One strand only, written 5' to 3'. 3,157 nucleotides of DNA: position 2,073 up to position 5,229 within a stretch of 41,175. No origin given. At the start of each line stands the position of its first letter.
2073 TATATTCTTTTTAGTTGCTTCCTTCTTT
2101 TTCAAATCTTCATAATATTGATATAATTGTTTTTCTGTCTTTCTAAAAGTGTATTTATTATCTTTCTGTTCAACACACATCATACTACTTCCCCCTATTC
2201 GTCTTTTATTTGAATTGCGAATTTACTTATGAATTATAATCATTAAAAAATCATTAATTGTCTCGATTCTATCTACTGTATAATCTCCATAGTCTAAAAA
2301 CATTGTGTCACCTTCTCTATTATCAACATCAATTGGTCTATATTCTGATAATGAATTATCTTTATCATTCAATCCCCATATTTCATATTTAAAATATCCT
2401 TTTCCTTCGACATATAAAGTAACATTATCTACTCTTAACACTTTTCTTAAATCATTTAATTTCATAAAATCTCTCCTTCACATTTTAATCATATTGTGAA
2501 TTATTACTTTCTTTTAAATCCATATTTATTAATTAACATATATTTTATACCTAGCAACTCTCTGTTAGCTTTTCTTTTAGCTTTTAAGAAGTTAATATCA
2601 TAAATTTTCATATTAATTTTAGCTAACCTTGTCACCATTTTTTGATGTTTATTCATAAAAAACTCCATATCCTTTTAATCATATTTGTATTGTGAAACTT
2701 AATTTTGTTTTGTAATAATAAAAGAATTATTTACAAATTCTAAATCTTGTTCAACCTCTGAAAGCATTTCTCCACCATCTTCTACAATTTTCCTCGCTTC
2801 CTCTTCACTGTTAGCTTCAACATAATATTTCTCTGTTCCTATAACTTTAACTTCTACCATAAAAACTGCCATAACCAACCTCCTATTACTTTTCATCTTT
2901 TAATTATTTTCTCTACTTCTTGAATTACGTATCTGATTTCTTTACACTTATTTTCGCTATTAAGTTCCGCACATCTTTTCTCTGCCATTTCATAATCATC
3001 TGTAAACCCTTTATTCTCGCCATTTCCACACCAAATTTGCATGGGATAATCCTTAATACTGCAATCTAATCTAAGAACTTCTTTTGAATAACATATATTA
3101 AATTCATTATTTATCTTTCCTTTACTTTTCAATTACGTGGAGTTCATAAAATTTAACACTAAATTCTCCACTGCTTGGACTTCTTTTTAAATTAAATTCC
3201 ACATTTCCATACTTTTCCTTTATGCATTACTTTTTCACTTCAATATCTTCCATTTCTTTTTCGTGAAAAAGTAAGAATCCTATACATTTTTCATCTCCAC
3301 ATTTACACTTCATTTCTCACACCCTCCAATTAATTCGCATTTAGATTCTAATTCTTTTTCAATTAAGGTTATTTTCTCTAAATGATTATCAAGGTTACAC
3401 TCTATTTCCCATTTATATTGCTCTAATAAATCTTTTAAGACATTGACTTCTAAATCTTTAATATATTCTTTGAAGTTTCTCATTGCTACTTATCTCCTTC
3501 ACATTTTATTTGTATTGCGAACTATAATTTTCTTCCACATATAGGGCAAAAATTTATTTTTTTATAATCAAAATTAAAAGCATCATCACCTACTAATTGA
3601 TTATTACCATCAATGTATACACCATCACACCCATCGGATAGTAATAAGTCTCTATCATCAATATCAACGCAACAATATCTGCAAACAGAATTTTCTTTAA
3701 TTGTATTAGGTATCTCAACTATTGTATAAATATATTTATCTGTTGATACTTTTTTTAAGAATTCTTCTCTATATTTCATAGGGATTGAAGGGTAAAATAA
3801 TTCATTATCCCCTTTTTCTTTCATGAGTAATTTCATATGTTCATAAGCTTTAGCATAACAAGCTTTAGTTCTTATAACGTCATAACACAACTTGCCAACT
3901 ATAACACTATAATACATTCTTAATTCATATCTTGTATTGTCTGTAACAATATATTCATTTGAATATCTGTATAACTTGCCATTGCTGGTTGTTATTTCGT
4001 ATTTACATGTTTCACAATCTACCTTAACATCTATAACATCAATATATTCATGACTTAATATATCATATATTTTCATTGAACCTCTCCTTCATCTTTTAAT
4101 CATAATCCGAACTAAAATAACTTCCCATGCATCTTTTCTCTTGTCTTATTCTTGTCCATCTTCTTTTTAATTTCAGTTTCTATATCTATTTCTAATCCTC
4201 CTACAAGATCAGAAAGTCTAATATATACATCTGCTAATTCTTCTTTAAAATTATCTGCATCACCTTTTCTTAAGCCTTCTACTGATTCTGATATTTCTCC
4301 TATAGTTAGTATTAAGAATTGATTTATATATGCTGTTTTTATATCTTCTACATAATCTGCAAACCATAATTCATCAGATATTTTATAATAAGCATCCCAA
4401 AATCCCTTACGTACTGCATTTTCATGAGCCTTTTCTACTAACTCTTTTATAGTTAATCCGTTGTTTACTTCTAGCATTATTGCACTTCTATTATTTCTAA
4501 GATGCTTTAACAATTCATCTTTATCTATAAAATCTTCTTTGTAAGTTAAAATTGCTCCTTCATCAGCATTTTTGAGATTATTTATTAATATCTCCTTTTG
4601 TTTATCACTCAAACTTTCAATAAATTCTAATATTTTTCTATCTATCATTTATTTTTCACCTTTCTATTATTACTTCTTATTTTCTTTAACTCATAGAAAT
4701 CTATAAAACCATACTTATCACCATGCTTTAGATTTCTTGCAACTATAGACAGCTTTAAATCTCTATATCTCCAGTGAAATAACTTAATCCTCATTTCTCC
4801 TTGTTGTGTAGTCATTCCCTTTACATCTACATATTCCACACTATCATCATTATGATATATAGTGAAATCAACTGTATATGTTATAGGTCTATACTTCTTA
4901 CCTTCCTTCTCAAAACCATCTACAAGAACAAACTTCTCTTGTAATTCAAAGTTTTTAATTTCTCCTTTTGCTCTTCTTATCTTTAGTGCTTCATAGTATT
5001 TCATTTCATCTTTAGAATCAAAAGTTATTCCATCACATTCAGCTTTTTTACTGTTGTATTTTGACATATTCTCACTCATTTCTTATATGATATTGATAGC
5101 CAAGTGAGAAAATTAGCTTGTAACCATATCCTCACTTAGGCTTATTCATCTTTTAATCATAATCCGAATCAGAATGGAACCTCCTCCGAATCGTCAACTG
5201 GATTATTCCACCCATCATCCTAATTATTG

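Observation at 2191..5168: Six copies of a mosaic stop-to-SD intercistronic element in the early operon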

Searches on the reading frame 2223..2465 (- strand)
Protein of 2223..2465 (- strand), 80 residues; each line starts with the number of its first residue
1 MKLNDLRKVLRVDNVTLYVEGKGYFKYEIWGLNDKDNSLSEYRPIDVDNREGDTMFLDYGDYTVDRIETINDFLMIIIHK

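Call 6: search_protein_families(library=phrogs, proteins=[window:2223-2465:-], max_evalue=0.01)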
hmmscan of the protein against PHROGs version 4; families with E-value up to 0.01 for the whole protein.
window:2223-2465:- (80 aa): 1 family
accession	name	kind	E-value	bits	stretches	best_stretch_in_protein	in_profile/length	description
phrog_25659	-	unknown function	0.0058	17.5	1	41-76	18-53/86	-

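Call 7: search_protein_families(library=pfam, proteins=[window:2223-2465:-], max_evalue=0.01)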
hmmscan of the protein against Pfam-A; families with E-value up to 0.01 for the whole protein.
window:2223-2465:- (80 aa): 0 families

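Call 73: find_encoding_contigs(protein=window:2223-2465:-, flank=4000, max_places=8)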
Protein window:2223-2465:- (80 aa): 3 contigs read that carry it; 1 place shown.
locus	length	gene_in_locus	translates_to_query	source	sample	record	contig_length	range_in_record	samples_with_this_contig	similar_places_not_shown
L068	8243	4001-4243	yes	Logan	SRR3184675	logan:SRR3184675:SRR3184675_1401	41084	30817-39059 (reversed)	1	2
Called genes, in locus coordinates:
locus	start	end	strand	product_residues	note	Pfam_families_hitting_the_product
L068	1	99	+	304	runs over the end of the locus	-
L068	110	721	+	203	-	PF11753:DUF3310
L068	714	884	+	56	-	-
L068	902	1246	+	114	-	PF00436:SSB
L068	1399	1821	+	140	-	PF06356:DUF1064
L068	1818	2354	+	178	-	PF03819:MazG (weak)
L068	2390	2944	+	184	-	-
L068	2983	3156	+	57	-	-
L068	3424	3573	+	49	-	-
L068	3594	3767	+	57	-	-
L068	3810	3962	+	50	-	-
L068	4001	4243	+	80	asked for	-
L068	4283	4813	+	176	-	-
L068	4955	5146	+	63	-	-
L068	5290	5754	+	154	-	-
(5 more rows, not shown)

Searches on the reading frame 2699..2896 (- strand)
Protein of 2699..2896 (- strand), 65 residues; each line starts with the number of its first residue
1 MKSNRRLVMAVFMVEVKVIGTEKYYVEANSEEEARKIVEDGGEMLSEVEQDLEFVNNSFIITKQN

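Call 6: search_protein_families(library=phrogs, proteins=[window:2699-2896:-], max_evalue=0.01)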
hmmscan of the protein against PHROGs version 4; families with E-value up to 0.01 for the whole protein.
window:2699-2896:- (65 aa): 4 families
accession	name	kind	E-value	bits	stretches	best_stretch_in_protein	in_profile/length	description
phrog_10718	-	unknown function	2.1e-05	25.5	1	9-50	1-42/53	-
phrog_12843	-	unknown function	0.0023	19.2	1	9-41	1-34/64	-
phrog_10677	-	unknown function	0.0025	18.9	1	19-46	15-42/60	-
phrog_25553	-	unknown function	0.0047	18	1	11-40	3-32/67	-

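Call 7: search_protein_families(library=pfam, proteins=[window:2699-2896:-], max_evalue=0.01)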
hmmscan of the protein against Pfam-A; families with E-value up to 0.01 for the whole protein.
window:2699-2896:- (65 aa): 0 families

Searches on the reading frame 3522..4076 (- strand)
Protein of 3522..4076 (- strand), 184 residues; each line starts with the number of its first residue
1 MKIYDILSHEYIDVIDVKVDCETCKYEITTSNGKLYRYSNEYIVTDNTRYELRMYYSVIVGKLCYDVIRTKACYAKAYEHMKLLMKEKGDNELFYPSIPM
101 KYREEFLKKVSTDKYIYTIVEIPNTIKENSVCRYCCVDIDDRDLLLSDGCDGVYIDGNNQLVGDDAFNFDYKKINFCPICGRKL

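Call 6: search_protein_families(library=phrogs, proteins=[window:3522-4076:-], max_evalue=0.01)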
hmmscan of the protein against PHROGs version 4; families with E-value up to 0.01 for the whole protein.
window:3522-4076:- (184 aa): 2 families
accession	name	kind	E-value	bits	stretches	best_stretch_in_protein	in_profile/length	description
phrog_1494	-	unknown function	2.1e-09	37.9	1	126-184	146-209/226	-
phrog_22112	-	unknown function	0.0046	18.4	1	164-184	57-77/80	-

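Call 7: search_protein_families(library=pfam, proteins=[window:3522-4076:-], max_evalue=0.01)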
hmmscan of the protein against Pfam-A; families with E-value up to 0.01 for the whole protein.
window:3522-4076:- (184 aa): 0 families

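Call 72: find_encoding_contigs(protein=window:3522-4076:-, flank=4000, max_places=8)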
Protein window:3522-4076:- (184 aa): 6 contigs read that carry it; 3 places shown.
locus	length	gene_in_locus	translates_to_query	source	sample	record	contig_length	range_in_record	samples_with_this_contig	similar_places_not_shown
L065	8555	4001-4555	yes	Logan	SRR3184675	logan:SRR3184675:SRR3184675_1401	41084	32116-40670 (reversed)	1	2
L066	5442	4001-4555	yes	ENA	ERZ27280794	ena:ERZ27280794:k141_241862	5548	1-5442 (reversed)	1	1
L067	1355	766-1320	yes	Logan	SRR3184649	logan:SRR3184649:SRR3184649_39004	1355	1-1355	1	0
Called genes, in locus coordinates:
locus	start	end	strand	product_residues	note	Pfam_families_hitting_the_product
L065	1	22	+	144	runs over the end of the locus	?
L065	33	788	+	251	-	PF01695:IstB_IS21, PF00308:Bac_DnaA (weak)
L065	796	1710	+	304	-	-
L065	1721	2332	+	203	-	PF11753:DUF3310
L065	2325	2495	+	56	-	-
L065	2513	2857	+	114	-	PF00436:SSB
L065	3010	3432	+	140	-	PF06356:DUF1064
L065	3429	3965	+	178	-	PF03819:MazG (weak)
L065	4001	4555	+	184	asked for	-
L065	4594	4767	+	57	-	-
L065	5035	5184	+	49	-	-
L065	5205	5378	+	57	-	-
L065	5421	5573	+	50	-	-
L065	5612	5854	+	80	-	-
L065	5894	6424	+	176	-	-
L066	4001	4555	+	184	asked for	-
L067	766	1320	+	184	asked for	-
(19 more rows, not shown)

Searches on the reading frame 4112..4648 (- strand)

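Call 6: search_protein_families(library=phrogs, proteins=[window:4112-4648:-], max_evalue=0.01)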
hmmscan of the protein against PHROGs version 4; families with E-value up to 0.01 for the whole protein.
window:4112-4648:- (178 aa): 6 families
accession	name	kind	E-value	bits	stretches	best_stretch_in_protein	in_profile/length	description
phrog_3301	-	other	3.7e-17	63.8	1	66-176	49-166/169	pyrophosphatase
phrog_5658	-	other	6e-13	49.8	1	65-171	302-406/421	pyrophosphatase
phrog_9236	-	other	9.4e-11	42.8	0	152-176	165-189/191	pyrophosphatase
phrog_36653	-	moron, auxiliary metabolic gene and host takeover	0.0012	19.7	1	67-159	44-125/152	anti-restriction protein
phrog_9147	-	unknown function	0.0014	19.3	1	123-171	47-95/204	-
phrog_6945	-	unknown function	0.0033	17.9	1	63-171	137-255/270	-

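Call 7: search_protein_families(library=pfam, proteins=[window:4112-4648:-], max_evalue=0.01)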
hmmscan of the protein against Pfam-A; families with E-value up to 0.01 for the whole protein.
window:4112-4648:- (178 aa): 2 families
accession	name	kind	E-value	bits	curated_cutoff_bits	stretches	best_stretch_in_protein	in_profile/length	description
PF03819.22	MazG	-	1.7e-05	25.5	22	1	114-172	9-71/74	MazG nucleotide pyrophosphohydrolase domain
PF12643.12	MazG-like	-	0.00033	21.3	27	1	118-171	18-70/85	MazG-like family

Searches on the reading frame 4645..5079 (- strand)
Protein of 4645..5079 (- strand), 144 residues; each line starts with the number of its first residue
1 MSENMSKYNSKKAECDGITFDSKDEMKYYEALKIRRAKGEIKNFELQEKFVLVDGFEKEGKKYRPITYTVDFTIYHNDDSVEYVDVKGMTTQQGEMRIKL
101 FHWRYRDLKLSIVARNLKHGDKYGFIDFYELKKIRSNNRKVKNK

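Call 6: search_protein_families(library=phrogs, proteins=[window:4645-5079:-], max_evalue=0.01)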
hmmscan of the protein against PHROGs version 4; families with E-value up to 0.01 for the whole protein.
window:4645-5079:- (144 aa): 3 families
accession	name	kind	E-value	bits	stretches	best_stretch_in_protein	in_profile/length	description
phrog_190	-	DNA, RNA and nucleotide metabolism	1.1e-47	164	1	4-143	174-308/338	Holliday junction resolvase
phrog_31719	-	unknown function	1e-12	48.8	1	5-72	1-64/65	-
phrog_37023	-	DNA, RNA and nucleotide metabolism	2.7e-07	31.6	1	13-94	40-122/171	endonuclease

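Call 7: search_protein_families(library=pfam, proteins=[window:4645-5079:-], max_evalue=0.01)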
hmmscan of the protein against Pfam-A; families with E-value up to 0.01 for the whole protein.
window:4645-5079:- (144 aa): 1 family
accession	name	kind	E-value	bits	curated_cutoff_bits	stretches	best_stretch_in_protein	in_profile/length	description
PF06356.17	DUF1064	-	1.7e-43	148.2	24.7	1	5-119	1-115/117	Protein of unknown function (DUF1064)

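Call 9: find_related_loci(query=window:4645-5079:-, collection=viral_contigs, flank=10000)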
Query window:4645-5079:- (144 aa) in viral_contigs; peptide patterns used: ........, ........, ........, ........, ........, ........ (x = any residue, [..] = any of these).
27 stretches matched a pattern; 2 encode a relative of the query (tblastn E <= 1e-3); 2 distinct loci.
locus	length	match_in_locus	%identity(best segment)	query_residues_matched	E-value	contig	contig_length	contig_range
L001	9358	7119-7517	94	2-134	6e-85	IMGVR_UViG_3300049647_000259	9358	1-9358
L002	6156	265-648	46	5-136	1e-31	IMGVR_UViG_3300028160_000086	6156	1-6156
